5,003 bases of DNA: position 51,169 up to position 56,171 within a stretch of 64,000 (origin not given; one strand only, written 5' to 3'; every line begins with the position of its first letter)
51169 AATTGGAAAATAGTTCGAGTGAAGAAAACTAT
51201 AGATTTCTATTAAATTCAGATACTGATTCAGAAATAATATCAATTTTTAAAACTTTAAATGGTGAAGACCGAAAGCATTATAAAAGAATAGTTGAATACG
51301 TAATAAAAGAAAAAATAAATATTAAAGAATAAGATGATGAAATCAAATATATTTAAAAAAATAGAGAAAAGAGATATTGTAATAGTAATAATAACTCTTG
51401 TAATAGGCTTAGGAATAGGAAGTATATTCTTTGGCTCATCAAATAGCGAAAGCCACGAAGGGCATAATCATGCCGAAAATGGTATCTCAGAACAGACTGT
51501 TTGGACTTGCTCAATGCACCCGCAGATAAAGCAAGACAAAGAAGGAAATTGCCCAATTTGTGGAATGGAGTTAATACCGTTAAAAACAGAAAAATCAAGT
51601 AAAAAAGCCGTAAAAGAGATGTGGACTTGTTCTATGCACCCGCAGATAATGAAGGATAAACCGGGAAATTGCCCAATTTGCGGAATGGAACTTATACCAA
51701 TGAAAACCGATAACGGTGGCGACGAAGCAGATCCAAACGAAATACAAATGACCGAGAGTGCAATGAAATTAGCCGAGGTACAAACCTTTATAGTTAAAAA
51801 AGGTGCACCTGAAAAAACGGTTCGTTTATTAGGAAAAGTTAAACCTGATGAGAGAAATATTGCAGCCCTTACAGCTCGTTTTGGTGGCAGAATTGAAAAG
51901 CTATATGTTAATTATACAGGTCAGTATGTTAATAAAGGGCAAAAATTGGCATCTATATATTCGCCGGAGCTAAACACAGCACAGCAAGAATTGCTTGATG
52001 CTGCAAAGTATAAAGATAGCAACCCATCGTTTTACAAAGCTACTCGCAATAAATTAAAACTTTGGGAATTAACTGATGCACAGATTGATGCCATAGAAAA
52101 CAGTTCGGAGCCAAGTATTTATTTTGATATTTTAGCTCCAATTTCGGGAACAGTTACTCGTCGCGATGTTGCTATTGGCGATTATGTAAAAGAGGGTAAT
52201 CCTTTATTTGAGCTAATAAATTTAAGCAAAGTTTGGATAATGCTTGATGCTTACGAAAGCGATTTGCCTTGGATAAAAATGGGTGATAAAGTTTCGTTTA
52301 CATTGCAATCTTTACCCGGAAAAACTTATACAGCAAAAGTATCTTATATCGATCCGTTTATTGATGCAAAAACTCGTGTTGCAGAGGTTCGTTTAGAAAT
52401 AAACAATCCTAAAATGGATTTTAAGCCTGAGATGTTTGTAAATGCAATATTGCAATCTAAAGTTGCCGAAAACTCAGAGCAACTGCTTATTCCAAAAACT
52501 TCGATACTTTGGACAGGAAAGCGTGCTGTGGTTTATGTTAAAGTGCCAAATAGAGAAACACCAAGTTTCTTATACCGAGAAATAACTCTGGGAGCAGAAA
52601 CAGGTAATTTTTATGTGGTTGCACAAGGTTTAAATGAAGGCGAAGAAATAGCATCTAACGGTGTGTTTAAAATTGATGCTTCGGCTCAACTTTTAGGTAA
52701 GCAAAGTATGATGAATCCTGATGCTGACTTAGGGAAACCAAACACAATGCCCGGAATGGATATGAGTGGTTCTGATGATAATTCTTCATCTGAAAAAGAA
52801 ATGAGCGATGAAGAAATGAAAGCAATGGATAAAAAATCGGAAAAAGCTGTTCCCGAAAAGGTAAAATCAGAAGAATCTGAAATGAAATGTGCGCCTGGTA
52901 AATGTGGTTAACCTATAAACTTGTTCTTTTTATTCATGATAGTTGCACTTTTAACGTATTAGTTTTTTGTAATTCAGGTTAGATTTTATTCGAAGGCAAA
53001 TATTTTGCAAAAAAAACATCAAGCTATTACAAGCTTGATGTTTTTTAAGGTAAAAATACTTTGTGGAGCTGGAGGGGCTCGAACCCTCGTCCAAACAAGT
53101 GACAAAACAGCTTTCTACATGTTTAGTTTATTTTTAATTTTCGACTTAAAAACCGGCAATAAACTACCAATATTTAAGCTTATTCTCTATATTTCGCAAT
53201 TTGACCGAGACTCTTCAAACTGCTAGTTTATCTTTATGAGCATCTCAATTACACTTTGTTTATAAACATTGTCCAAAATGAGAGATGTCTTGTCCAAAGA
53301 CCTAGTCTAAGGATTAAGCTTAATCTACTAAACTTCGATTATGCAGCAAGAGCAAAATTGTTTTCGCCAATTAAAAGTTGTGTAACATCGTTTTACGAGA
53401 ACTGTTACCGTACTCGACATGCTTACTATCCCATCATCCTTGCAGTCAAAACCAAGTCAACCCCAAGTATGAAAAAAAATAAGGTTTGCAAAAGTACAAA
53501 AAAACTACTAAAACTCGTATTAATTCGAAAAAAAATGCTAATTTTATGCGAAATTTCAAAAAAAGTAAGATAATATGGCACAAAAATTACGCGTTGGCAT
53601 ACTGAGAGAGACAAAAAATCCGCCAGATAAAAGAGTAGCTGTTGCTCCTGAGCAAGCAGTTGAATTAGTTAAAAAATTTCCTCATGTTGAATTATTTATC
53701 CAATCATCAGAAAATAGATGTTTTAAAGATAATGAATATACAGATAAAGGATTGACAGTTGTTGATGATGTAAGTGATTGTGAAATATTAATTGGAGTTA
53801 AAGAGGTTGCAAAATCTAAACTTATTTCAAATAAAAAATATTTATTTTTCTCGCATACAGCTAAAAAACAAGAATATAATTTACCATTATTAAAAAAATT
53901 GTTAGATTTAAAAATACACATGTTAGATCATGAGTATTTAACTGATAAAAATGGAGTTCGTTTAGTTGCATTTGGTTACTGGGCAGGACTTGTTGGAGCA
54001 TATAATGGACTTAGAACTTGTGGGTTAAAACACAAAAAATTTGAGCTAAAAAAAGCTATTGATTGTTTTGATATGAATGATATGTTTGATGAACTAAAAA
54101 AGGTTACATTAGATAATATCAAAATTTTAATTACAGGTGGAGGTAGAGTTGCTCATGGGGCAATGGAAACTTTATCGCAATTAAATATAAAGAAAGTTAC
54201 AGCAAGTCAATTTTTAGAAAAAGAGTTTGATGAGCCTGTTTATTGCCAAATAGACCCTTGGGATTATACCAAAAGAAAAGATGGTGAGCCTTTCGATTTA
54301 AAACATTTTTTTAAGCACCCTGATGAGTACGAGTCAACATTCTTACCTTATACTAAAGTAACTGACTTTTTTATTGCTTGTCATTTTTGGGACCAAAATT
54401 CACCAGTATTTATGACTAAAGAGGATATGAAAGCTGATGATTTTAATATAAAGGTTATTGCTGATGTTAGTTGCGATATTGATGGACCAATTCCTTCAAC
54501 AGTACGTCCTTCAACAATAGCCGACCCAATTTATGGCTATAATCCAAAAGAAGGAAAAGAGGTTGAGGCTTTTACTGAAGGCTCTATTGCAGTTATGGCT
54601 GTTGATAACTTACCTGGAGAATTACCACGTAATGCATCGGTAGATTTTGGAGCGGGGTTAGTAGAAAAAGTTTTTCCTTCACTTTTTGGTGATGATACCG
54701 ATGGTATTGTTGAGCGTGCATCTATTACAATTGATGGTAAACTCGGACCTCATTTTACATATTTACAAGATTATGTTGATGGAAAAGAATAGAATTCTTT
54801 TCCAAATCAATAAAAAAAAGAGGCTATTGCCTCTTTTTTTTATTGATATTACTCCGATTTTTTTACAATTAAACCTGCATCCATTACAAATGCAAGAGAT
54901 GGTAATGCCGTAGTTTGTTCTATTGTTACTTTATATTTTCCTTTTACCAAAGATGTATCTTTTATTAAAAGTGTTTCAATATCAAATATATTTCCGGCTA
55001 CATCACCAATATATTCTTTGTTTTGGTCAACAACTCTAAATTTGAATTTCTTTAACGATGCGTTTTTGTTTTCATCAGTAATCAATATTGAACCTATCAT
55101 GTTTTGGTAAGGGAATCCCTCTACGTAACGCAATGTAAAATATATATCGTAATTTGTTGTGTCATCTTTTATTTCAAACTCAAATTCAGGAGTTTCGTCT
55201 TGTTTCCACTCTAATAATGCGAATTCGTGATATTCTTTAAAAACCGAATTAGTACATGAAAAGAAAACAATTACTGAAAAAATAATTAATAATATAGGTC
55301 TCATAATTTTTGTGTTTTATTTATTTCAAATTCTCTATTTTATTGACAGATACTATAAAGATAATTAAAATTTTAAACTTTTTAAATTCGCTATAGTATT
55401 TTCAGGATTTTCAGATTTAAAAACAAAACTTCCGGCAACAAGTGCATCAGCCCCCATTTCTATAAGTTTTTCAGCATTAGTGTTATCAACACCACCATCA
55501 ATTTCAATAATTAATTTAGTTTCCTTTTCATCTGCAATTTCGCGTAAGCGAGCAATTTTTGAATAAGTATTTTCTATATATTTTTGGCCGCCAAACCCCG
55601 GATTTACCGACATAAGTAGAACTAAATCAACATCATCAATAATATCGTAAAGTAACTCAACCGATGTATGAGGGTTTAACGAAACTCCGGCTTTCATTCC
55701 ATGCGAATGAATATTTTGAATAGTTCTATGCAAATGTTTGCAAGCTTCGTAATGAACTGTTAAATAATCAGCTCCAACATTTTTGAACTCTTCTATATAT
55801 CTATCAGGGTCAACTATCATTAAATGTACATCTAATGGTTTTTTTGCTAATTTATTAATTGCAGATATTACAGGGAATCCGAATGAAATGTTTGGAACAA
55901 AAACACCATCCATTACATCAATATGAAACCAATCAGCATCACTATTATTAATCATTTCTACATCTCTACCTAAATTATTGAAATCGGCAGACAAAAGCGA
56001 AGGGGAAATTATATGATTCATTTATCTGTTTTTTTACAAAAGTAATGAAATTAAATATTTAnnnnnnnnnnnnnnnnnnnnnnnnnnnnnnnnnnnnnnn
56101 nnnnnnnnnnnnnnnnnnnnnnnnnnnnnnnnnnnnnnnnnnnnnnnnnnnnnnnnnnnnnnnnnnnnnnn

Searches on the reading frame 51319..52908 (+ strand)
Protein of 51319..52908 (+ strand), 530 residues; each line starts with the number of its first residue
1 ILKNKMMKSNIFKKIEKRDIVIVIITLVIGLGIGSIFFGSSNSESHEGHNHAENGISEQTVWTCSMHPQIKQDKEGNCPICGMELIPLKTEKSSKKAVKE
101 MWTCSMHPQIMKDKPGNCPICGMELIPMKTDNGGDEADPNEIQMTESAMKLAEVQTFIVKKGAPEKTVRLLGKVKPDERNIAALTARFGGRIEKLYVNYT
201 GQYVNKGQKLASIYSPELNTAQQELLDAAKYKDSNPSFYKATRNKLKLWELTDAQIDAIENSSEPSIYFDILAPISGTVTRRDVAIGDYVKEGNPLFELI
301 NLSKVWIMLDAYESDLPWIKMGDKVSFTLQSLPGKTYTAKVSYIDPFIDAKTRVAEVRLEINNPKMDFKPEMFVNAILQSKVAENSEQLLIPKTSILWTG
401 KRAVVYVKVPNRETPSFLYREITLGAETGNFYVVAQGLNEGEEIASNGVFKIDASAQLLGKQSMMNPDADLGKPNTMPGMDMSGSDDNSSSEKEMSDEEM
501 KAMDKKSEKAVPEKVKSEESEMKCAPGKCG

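Call 36: search_protein_families(library=pfam, proteins=[window:51319-52908:+], max_evalue=0.00001)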
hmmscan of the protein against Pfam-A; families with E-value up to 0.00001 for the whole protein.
window:51319-52908:+ (530 aa): 5 families
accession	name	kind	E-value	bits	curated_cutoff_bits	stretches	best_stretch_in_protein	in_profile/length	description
PF16576.10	HlyD_D23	-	1.3e-71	240.7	30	1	165-374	3-214/214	Barrel-sandwich domain of CusB or HlyD membrane-fusion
PF19335.5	HMBD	-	6.2e-24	84.1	23.6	2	61-87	1-27/28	Heavy metal binding domain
PF13437.12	HlyD_3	-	9.7e-24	84.6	22.2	1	271-365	2-97/106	HlyD family secretion protein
PF12700.13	HlyD_2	-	2.9e-08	33.3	25.1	0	287-412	250-364/416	HlyD family secretion protein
PF13533.13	Biotin_lipoyl_2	-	3e-08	33.7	29.8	0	184-213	3-31/32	Biotin-lipoyl like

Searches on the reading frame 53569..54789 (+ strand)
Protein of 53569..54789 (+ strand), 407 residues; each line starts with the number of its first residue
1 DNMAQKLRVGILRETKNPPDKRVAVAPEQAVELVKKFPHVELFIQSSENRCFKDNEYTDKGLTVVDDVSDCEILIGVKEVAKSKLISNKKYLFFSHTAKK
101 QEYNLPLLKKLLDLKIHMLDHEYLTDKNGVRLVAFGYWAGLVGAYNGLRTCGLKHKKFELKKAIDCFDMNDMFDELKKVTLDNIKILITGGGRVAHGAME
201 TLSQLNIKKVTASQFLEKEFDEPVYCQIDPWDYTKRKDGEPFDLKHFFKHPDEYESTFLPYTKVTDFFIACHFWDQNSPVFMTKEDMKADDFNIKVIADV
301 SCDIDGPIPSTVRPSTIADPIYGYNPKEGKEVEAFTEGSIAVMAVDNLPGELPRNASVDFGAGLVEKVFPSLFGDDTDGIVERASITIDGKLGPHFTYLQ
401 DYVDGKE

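Call 36: search_protein_families(library=pfam, proteins=[window:53569-54789:+], max_evalue=0.00001)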
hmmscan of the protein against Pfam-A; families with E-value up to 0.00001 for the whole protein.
window:53569-54789:+ (407 aa): 1 family
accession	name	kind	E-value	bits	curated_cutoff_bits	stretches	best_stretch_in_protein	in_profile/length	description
PF05222.21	AlaDh_PNT_N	-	1.1e-18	68.2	30.4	1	10-141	1-135/136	Alanine dehydrogenase/PNT, N-terminal domain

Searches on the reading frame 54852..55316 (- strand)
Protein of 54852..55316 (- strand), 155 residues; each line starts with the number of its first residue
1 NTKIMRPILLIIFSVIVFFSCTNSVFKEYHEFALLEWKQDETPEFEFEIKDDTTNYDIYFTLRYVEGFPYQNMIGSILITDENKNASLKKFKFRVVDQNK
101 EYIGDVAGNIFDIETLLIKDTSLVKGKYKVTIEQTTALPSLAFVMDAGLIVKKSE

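Call 36: search_protein_families(library=pfam, proteins=[window:54852-55316:-], max_evalue=0.00001)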
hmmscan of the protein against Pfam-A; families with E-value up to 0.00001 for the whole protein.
window:54852-55316:- (155 aa): 1 family
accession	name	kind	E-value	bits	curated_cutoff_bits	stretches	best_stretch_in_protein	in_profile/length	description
PF14109.11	GldH_lipo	-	1.5e-19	71.4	27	1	25-149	2-127/129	GldH lipoprotein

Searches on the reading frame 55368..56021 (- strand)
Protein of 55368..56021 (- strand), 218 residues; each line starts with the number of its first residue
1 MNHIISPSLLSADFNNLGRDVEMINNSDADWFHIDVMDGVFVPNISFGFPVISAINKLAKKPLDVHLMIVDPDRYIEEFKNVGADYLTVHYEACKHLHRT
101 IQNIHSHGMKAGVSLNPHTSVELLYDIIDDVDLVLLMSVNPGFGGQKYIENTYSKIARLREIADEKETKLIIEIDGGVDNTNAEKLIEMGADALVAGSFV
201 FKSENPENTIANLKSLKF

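Call 36: search_protein_families(library=pfam, proteins=[window:55368-56021:-], max_evalue=0.00001)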
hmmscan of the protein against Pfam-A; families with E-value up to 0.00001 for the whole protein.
window:55368-56021:- (218 aa): 1 family
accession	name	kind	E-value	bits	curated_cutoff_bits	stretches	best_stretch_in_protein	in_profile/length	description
PF00834.25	Ribul_P_3_epim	-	8.5e-78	260.7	21.1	1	5-201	2-198/198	Ribulose-phosphate 3 epimerase family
